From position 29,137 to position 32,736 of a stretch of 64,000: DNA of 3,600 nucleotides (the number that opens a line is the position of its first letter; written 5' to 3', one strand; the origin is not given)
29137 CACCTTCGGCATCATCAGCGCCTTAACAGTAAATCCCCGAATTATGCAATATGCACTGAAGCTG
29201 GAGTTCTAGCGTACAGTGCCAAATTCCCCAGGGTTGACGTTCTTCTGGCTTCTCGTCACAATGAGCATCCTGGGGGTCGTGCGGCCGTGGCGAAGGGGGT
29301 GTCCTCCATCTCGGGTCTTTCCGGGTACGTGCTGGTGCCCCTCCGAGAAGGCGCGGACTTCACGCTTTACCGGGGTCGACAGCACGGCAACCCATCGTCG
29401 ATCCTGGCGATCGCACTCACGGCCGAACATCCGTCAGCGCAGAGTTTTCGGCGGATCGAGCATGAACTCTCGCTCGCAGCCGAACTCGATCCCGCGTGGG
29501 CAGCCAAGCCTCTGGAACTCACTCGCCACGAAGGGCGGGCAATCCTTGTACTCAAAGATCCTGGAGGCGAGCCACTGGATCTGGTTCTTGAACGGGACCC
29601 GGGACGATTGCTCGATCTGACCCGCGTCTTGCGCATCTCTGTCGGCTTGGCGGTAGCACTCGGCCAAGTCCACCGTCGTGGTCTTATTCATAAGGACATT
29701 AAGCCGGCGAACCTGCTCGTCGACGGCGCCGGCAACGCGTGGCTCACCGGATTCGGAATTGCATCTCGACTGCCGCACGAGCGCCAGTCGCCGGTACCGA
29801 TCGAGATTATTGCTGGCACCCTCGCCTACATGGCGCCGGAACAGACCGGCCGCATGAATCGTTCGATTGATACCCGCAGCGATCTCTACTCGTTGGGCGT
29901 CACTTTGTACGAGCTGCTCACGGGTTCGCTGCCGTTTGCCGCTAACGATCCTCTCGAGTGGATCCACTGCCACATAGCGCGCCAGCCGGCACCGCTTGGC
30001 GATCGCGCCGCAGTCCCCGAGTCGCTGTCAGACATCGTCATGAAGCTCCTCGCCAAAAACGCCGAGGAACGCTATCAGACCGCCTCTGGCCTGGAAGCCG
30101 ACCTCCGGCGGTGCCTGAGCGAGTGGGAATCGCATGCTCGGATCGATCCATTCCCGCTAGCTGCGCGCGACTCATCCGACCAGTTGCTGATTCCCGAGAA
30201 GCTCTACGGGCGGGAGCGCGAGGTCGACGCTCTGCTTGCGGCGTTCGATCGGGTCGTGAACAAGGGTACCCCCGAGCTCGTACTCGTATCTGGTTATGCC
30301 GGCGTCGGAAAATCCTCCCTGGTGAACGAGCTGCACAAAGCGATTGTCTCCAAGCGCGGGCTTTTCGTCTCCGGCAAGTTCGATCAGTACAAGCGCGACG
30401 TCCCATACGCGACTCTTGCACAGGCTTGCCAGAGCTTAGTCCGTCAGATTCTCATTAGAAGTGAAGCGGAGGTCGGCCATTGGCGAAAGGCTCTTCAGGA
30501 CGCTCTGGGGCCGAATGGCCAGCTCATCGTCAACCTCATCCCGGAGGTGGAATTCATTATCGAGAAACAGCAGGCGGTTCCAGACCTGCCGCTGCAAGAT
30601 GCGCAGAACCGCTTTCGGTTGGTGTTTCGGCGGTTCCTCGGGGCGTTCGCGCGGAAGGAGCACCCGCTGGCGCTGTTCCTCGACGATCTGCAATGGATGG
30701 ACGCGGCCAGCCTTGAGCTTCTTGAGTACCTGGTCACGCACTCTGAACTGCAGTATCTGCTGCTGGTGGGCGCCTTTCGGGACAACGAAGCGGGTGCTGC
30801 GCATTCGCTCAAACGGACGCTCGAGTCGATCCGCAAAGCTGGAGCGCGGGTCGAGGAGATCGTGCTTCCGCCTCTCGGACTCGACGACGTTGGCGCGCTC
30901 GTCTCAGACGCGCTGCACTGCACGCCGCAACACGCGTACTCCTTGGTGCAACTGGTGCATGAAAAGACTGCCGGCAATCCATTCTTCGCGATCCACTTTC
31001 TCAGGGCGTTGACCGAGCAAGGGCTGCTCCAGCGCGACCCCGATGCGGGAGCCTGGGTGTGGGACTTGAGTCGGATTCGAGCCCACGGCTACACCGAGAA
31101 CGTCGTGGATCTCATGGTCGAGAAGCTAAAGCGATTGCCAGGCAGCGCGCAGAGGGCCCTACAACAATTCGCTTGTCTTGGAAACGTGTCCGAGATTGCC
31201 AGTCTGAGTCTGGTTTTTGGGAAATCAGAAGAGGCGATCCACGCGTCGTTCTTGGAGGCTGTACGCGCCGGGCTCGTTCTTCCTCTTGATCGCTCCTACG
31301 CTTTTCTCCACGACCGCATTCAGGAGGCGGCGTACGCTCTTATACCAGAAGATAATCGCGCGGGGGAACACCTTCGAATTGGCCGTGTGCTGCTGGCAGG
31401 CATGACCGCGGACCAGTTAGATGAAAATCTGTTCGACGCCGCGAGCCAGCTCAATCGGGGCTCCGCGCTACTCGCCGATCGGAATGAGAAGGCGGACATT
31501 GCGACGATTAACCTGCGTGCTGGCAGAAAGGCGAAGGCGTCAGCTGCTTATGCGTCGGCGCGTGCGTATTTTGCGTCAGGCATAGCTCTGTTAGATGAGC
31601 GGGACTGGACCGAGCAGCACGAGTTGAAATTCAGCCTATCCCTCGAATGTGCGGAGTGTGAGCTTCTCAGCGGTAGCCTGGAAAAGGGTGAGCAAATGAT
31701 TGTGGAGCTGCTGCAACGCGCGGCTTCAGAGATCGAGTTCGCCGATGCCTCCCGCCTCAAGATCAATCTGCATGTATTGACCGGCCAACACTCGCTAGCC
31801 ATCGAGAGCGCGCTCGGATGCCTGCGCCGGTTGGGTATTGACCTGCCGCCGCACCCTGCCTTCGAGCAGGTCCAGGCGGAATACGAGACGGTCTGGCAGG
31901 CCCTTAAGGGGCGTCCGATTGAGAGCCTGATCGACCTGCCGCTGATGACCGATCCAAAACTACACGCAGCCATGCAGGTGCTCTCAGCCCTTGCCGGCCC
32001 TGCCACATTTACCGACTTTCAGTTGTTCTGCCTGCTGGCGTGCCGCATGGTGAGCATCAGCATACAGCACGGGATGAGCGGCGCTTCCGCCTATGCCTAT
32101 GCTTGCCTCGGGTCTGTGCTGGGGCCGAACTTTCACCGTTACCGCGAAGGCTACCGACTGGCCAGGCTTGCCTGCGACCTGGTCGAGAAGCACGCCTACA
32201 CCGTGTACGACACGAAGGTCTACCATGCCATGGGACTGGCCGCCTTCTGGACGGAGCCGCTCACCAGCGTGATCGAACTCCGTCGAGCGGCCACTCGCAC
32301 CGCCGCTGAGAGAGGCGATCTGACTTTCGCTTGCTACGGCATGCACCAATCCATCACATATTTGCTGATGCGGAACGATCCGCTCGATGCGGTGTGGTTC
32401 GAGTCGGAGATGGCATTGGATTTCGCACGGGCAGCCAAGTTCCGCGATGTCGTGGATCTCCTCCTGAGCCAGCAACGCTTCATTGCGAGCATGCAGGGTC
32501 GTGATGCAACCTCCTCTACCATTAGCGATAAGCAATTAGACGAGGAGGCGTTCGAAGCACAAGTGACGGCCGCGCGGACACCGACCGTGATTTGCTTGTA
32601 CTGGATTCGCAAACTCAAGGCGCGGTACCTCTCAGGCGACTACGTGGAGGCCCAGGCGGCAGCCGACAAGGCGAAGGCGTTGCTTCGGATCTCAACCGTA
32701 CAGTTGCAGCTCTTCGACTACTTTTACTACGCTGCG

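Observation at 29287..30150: N-terminal Hanks-kinase domain of the 1,841-aa fusion lacks three ATP/Mg-binding hallmarks (likely pseudokinase)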

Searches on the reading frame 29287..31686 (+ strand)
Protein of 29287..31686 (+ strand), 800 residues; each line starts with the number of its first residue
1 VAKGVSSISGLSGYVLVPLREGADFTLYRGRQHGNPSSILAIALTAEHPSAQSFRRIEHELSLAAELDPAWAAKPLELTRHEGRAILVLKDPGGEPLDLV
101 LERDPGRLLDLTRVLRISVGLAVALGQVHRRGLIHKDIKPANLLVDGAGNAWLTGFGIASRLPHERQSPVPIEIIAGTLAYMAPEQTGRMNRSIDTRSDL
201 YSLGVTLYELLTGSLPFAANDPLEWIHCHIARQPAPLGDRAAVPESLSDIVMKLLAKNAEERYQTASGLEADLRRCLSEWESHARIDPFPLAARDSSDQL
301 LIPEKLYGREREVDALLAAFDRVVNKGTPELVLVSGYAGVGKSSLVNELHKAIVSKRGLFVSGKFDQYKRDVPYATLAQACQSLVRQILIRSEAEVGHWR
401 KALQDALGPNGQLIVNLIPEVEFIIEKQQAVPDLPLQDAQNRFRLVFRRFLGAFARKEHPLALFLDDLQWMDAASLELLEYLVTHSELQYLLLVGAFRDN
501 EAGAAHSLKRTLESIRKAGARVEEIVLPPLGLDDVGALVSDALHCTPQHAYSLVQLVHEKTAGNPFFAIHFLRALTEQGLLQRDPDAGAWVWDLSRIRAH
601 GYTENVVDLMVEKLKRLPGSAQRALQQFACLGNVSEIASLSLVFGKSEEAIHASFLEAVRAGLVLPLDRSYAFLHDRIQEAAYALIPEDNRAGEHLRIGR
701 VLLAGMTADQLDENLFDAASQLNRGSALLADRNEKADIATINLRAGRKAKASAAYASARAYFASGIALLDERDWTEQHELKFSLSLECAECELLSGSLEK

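Call 86: predict_structure(alignment_id=A3)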
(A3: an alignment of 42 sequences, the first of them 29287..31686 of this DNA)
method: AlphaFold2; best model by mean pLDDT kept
length: 800 residues; sequences in the alignment: 42
mean_pLDDT: 85.4   pTM: 0.71
mean pLDDT of the five models: 85.4, 85.3, 85.0, 84.1, 82.2
residues with pLDDT >= 90: 386; 70-90: 341; 50-70: 39; < 50: 34
segments of 3 or more residues with pLDDT < 50: 1-11, 164-175, 190-193, 794-800
pLDDT, mean of each block of 10 residues (from residue 1): 36 80 86 87 79 81 91 92 87 92 78 95 93 87 93 90 49 59 71 63 94 86 76 78 88 87 87 95 91 74 82 94 92 92 86 75 77 85 84 77 93 90 88 83 94 92 92 89 90 93 86 92 94 94 87 93 89 86 79 87 74 89 94 89 91 88 81 86 93 95 90 89 93 94 93 85 94 91 92 49
secondary structure, 60 per line:
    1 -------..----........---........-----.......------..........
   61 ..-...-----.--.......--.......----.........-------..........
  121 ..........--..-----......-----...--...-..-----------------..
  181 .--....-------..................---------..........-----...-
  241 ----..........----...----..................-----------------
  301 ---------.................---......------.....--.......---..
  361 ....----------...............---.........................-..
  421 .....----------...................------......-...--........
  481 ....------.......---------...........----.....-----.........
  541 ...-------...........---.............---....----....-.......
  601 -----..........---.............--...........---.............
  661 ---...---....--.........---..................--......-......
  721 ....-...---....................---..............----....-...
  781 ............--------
elements in order (helices of 4 or more, strands of 3 or more residues): E14-21 E25-32 E38-44 H51-62 E75-81 E84-90 H97-103 H111-130 E143-145 E151-153 H184-187 H195-212 H222-231 H245-254 H266-283 H310-326 E330-335 H342-346 H349-355 E359-364 H375-389 H393-417 H419-425 H436-454 E461-466 H473-484 E491-497 H507-517 E522-526 H532-543 H551-561 H565-577 E581-584 E589-592 H594-600 H606-615 H619-631 E634-636 H637-644 H648-660 E664-666 E670-673 H676-684 H688-705 H708-713 H715-724 H732-751 H755-768 H773-776 H778-792

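Call 88: fold_search(model_id=the predicted structure, library=pdb)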
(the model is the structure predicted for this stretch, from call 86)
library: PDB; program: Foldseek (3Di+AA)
matches with E <= 10: 2000; with E <= 0.001: 2000
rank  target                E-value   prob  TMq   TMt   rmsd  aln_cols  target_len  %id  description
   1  5u94                  5.9e-15  1.00  0.29  0.84   2.9       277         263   29  Crystal structure of the Mycobacterium tuberculosis PASTA kinase PknB in complex with the potential theraputic kinase in (released 2017-12-20)
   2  1mru_A                3.2e-14  1.00  0.29  0.82   2.5       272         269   29  Intracellular Ser/Thr protein kinase domain of Mycobacterium tuberculosis PknB. (released 2003-02-11)
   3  1o6y                  3.5e-14  1.00  0.29  0.84   2.7       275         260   28  Catalytic domain of PknB kinase from Mycobacterium tuberculosis (released 2003-01-30)
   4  9ymt                  6.1e-14  1.00  0.29  0.78   5.1       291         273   22  Staphylococcus aureus serine/threonine kinase Stk1 with inhibitor GW779439X (released 2026-03-11)
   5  6b2q_C                6.4e-14  1.00  0.29  0.82   3.6       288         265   26  Dual Inhibition of the Essential Protein Kinases A and B in Mycobacterium tuberculosis (released 2018-02-14)
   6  8uso_B                1.3e-13  1.00  0.26  0.46  12.8       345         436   21  Full-length human CaMKII delta holoenzyme (released 2024-03-27)
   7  1mru_B                2.9e-13  1.00  0.29  0.81   3.2       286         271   28  Intracellular Ser/Thr protein kinase domain of Mycobacterium tuberculosis PknB. (released 2003-02-11)
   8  5fg8_A                3.7e-13  1.00  0.29  0.80   3.2       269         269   23  Drosophila CaMKII-wt in complex with a fragment of the Eag potassium channel and Mg2+/ADP (released 2016-12-28)
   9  4x3f_C                5.3e-13  1.00  0.28  0.72   5.7       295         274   27  Crystal structure of the intracellular domain of the M. tuberculosis Ser/Thr kinase PknA (released 2015-01-21)
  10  2fum_A                6.1e-13  1.00  0.29  0.82   4.5       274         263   28  Catalytic domain of protein kinase PknB from Mycobacterium tuberculosis in complex with mitoxantrone (released 2006-08-01)
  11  8p5g_B                7.3e-13  1.00  0.28  0.77   5.1       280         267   21  Kinase domain of wild type human ULK1 in complex with compound CCT241533 (released 2024-06-05)
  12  8p5j_B                1.2e-12  1.00  0.29  0.79   3.4       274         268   22  Kinase domain of mutant human ULK1 in complex with compound WZ4003 (released 2024-06-05)
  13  3f69_A                1.2e-12  1.00  0.29  0.81   3.0       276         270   29  Crystal structure of the Mycobacterium tuberculosis PknB mutant kinase domain in complex with KT5720 (released 2008-12-02)
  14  8uso_A                1.4e-12  1.00  0.27  0.46  12.5       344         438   21  Full-length human CaMKII delta holoenzyme (released 2024-03-27)
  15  5vlo_B                1.5e-12  1.00  0.29  0.72   3.9       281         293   24  The structure of human CamKII with bound inhibitor (released 2017-08-23)
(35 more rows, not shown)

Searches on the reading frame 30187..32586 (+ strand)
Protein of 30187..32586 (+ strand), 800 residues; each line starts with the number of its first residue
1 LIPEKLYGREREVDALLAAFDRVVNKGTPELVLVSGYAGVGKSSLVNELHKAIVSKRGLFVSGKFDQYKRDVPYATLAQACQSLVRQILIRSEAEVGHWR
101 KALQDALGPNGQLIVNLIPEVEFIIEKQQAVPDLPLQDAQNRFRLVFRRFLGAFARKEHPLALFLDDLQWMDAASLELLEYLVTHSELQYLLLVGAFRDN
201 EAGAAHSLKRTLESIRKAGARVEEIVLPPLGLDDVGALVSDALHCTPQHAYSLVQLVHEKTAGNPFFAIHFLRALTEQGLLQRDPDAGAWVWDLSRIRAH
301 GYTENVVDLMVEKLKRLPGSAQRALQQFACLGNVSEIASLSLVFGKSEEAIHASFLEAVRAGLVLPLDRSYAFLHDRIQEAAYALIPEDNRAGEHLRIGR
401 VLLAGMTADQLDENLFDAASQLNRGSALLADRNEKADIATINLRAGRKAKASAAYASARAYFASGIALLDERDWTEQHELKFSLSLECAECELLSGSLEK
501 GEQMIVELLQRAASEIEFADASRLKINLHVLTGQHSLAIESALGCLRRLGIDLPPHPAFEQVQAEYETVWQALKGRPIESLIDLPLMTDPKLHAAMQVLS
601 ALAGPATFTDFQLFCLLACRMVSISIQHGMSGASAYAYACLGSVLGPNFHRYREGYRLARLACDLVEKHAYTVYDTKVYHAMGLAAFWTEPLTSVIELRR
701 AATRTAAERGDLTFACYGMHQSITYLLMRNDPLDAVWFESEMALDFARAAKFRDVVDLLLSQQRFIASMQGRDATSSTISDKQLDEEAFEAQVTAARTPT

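Call 89: search_solved_structures(query=window:30187-32586:+, max_evalue=0.01)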
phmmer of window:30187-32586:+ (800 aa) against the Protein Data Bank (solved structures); distinct sequences matched with E-value up to 0.01: 0.
